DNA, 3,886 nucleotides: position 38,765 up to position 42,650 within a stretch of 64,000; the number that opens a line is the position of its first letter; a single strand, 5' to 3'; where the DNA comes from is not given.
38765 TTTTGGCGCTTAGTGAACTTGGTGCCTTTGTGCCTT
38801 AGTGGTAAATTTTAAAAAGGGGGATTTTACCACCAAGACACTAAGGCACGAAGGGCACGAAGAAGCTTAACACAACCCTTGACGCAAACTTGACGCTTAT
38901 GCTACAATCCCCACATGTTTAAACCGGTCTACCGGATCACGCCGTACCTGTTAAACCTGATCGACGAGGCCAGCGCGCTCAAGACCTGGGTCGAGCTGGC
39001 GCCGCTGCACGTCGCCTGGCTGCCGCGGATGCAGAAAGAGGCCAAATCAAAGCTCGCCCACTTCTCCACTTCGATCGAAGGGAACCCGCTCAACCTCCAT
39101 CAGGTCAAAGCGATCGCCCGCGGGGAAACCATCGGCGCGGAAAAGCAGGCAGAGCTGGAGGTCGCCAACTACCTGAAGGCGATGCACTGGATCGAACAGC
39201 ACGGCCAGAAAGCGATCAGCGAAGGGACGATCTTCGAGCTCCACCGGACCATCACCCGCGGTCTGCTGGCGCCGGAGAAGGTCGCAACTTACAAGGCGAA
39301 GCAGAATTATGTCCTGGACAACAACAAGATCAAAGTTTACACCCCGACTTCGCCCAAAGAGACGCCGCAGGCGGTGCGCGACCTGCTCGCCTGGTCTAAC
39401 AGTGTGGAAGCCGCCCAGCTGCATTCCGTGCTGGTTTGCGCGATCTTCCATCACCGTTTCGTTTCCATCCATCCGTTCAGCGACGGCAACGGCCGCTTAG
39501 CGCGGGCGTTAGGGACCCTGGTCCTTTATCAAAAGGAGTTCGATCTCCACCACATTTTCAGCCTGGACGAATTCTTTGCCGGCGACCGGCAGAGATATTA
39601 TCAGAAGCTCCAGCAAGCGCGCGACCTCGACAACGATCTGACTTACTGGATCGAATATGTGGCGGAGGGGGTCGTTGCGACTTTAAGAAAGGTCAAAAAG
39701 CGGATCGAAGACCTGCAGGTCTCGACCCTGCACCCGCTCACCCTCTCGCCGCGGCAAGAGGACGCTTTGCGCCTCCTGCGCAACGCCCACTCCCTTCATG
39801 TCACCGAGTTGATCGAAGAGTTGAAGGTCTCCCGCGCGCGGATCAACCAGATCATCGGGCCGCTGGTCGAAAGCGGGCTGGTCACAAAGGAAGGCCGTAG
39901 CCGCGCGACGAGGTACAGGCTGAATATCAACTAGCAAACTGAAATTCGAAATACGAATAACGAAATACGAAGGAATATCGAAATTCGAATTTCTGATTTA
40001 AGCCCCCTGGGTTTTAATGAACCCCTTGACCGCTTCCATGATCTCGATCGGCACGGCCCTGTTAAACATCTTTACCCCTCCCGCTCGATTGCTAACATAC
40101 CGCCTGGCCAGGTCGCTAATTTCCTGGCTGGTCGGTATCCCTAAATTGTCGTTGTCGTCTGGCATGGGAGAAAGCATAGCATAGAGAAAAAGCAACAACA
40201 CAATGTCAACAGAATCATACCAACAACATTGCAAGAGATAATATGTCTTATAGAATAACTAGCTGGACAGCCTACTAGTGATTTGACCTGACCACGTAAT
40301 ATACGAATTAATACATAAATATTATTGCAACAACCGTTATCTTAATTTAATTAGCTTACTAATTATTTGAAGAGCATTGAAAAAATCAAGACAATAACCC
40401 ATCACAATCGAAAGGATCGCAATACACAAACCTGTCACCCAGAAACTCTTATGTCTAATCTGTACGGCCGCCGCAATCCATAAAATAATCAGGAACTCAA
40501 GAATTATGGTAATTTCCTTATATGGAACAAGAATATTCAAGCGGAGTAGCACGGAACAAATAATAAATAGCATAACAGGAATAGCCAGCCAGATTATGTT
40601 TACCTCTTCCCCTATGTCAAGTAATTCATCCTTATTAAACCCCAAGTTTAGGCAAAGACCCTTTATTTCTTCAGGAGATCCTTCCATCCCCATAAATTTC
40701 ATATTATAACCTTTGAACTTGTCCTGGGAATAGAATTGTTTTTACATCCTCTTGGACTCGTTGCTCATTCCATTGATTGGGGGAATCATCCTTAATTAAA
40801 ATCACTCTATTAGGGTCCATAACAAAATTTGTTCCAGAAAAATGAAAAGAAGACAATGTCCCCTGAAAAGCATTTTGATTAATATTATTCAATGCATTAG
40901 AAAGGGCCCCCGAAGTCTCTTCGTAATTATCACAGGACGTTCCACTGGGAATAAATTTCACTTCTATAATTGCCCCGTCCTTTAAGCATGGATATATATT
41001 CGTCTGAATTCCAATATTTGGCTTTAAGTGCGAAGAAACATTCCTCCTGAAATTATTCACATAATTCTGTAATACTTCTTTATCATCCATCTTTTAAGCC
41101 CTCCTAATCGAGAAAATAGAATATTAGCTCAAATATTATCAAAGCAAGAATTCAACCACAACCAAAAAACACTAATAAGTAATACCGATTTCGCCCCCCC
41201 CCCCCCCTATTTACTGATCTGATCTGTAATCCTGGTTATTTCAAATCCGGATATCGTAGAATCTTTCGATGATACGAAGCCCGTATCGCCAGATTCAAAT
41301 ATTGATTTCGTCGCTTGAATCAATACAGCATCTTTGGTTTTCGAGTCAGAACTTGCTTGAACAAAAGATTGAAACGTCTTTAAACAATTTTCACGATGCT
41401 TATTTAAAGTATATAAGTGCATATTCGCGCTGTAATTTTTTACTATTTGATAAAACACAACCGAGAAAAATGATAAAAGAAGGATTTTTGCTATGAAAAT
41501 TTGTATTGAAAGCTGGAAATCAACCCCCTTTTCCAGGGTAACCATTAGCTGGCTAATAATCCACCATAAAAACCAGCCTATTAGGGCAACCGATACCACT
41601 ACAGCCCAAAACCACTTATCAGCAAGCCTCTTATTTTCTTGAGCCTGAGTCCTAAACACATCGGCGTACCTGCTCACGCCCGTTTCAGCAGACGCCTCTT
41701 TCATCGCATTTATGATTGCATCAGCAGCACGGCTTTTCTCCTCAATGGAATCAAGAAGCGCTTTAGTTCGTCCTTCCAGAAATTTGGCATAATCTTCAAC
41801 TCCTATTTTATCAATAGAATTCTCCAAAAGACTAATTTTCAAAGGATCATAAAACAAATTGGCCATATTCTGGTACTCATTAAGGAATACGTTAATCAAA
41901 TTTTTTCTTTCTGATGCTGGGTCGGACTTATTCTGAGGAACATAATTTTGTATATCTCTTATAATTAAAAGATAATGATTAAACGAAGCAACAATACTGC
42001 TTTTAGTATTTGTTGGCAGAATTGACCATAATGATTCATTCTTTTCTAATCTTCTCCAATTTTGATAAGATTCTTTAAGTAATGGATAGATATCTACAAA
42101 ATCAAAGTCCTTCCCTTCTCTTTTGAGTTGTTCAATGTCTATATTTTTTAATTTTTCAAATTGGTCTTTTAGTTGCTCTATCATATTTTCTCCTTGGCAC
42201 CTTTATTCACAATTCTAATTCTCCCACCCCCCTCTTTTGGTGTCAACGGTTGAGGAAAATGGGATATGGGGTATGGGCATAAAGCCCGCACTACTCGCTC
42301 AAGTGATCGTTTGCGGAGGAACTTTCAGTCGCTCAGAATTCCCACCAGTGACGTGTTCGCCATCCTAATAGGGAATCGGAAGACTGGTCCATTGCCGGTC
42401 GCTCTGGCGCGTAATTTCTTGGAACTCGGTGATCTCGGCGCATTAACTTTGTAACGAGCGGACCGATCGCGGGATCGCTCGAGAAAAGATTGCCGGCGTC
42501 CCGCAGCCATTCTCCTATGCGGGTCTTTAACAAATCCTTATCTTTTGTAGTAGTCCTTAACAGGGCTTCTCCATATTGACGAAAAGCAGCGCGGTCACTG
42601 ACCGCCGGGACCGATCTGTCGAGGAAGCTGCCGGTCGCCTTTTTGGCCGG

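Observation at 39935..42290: Low-GC island of small membrane and unknown proteins adjacent to class II Fic, bounded by dispersed repeat copies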

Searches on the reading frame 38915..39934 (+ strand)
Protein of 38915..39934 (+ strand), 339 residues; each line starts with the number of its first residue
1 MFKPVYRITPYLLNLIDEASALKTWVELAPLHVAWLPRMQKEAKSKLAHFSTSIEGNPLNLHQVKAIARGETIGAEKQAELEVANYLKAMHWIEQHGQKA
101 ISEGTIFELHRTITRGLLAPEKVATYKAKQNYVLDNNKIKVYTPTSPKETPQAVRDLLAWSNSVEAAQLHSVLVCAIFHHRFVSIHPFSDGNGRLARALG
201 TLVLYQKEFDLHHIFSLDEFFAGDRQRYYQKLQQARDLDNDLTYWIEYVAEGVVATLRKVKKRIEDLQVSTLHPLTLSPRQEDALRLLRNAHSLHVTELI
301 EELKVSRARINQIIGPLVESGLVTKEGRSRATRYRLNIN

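Call 7: search_protein_families(library=pfam, proteins=[window:38915-39934:+], max_evalue=0.1)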
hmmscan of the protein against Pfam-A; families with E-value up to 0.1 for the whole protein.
window:38915-39934:+ (339 aa): 10 families
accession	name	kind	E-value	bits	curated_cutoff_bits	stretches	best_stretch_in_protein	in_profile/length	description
PF02661.23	Fic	-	2.2e-16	60.9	24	1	101-204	2-93/93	Fic/DOC family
PF12802.13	MarR_2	-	5e-06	27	27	1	277-329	3-55/61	MarR family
PF01978.25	TrmB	-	0.00013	22.1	25.6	1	287-335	17-63/68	Sugar-specific transcriptional regulator TrmB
PF01047.28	MarR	-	0.00064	20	24.6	1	277-326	1-50/59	MarR family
PF13412.12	HTH_24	-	0.0012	18.8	21.9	1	284-324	8-48/48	Winged helix-turn-helix DNA-binding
PF22168.2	DIP2311-like_C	-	0.0014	19.3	27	1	284-336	10-62/63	Transcriptional regulator DIP2311-like, C-terminal domain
PF08279.18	HTH_11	-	0.0033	17.7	25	1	280-314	1-36/55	HTH domain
PF25213.1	HVO_A0261_N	-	0.0036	17.6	35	1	275-328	7-59/86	HVO_A0261 N-terminal domain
PF01022.26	HTH_5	-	0.012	15.9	22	1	283-325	6-47/47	Bacterial regulatory protein, arsR family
PF08220.18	HTH_DeoR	-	0.021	15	21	1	280-323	1-44/57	DeoR-like helix-turn-helix domain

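Call 8: search_protein_families(library=padloc, proteins=[window:38915-39934:+], max_evalue=0.1)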
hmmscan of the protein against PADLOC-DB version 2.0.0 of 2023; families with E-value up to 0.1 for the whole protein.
window:38915-39934:+ (339 aa): 22 families
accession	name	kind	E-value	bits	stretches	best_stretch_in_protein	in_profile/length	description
PDLC03963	SoFic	-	4e-51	172.5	1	46-333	59-348/361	-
PDLC04836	PDC-S04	-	1.6e-23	81.2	1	43-247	25-224/244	-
PDLC04840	PDC-S04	-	3.2e-18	64.3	1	46-199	14-169/227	-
PDLC04966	PDC-S24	-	3.6e-17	60.4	1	90-211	220-343/497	-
PDLC04837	PDC-S04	-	4.2e-16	56.9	1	41-214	23-193/234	-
PDLC04839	PDC-S04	-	4.2e-11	40.9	1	172-241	127-192/205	-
PDLC01879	CARF3--CARF_TM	-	5.5e-05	20.9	1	273-337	151-210/222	-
PDLC01850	CARF3--CARF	-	0.00028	18.8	1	277-332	143-198/209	-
PDLC04838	PDC-S04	-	0.00067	17.5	1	176-212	134-170/209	-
PDLC01434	CasR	-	0.0012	16.7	1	266-331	118-179/191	"CAS-I,CAS-II,CAS-III,CAS-IV,CAS-V,CAS-VI; associated_signaling"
PDLC04368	PDC-M05A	-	0.0017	16.2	1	287-337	23-73/201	-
PDLC04718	PDC-M59B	-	0.0019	16.4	1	178-214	60-96/159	-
PDLC01438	Csa3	-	0.0023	16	1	271-336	141-201/305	"CAS-I,CAS-II,CAS-III,CAS-IV,CAS-V,CAS-VI; associated_signaling"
PDLC01853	CARF3--CARF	-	0.003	15.2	1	276-334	135-195/209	-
PDLC01875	CARF3--CARF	-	0.0033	15.2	1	264-337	132-204/219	-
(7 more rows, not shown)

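Call 9: search_protein_families(library=ncbifam, proteins=[window:38915-39934:+], max_evalue=0.1)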
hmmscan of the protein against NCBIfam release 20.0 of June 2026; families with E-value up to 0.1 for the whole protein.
window:38915-39934:+ (339 aa): 14 families
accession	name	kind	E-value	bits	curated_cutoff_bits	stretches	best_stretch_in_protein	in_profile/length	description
NF046030.1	ProtAdlyltaseSoFic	equivalog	1.5e-17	63.7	550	1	136-268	142-274/361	protein adenylyltransferase Fic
TIGR02613.1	mob_myst_B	hypoth_equivalog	6.5e-13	49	124.4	1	59-248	4-184/186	mobile mystery protein B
NF053606.1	Sta1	subfamily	1.5e-05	25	80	1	280-331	21-72/100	Sta1 family transcriptional regulator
NF041381.1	XopAC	subfamily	2.2e-05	23.4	450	1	140-205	343-412/451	XopAC/AvrAC family type III secretion system effector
NF033788.1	HTH_metalloreg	subfamily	3.1e-05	23.7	55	1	285-337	17-69/77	metalloregulator ArsR/SmtB family transcription factor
NF040939.2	trans_reg_lrs14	equivalog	4.8e-05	23.4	90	1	286-329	29-72/103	Lrs14 family HTH-type transcriptional regulator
NF053814.1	teico_TcaR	equivalog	0.0011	19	170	1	275-336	34-95/151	MarR family transcriptional regulator TcaR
NF004427.0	PRK05771.1-1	equivalog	0.0082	14.9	942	1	200-307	214-318/668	V-type ATP synthase subunit I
NF053609.1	Sul12a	equivalog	0.02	15.1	150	1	276-325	2-51/103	Sul12a family chromatin-organizing protein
NF038251.1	AdcR_fam_Zn_TF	equivalog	0.026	14.8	175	1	275-327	32-83/143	zinc-dependent MarR family transcriptional regulator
TIGR01884.1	cas_HTH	subfamily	0.028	13.8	60.2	1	259-336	120-198/202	CRISPR-associated CARF protein Csa3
NF007297.0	PRK09775.1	equivalog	0.051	12.3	401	1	282-336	4-56/446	type II toxin-antitoxin system HipA family toxin YjjJ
NF007720.0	PRK10411.1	equivalog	0.06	12.6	259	0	280-332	5-58/243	L-fucose operon activator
NF047617.1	LIC12077_fam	equivalog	0.093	12.9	110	0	237-266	10-39/68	LIC12077 family protein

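Call 10: search_protein_families(library=phrogs, proteins=[window:38915-39934:+], max_evalue=0.1)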
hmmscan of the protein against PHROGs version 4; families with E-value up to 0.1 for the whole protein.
window:38915-39934:+ (339 aa): 10 families
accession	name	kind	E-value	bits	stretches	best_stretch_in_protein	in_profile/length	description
phrog_5978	-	unknown function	5.3e-53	181.4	1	50-334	59-353/364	-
phrog_11900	-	unknown function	3.2e-23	83.4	1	36-254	6-218/230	-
phrog_13548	-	unknown function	1.1e-21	78.3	1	48-261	69-277/379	-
phrog_23170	-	unknown function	7.7e-06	26.7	1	96-236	37-173/191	-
phrog_12156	-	DNA, RNA and nucleotide metabolism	0.00028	20.7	1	260-337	403-481/485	DNA helicase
phrog_142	-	moron, auxiliary metabolic gene and host takeover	0.00098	20.2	1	283-336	16-70/116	Ren-like exclusion protein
phrog_12817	-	transcription regulation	0.014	16.3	1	277-326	71-120/151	transcriptional regulator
phrog_10690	-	unknown function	0.023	14.7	1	166-211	260-307/346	-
phrog_12747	-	unknown function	0.034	14.7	1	176-235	128-189/211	-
phrog_577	-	moron, auxiliary metabolic gene and host takeover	0.065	14.1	0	136-214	15-95/128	Doc-like toxin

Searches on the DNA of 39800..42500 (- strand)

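Call 50: search_dna_similar(query=L009:1-5003:+, collection=phages, mode=near)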
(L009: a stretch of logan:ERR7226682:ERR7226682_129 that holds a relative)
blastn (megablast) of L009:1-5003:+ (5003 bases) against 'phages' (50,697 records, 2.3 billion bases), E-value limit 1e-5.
Records with a match: 1; places in all: 1; records where one place covers at least 80% of the query: 0.
Best place of each record, by identity: 80-90% 1.
By first word of the organism name: Acinetobacter 1.
By host as written in the record: Acinetobacter baumannii 1.
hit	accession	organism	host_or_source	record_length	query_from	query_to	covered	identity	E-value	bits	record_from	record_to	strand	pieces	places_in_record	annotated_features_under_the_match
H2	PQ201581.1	Acinetobacter phage AbIPP1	Acinetobacter baumannii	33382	2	89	2%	81.1%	1e-8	69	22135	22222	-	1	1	none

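Call 110: search_rna_families(source=window, start=39800, end=42500, threshold=evalue, max_evalue=1)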
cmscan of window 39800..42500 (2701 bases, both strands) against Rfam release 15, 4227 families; matches with E-value up to 1: 0.
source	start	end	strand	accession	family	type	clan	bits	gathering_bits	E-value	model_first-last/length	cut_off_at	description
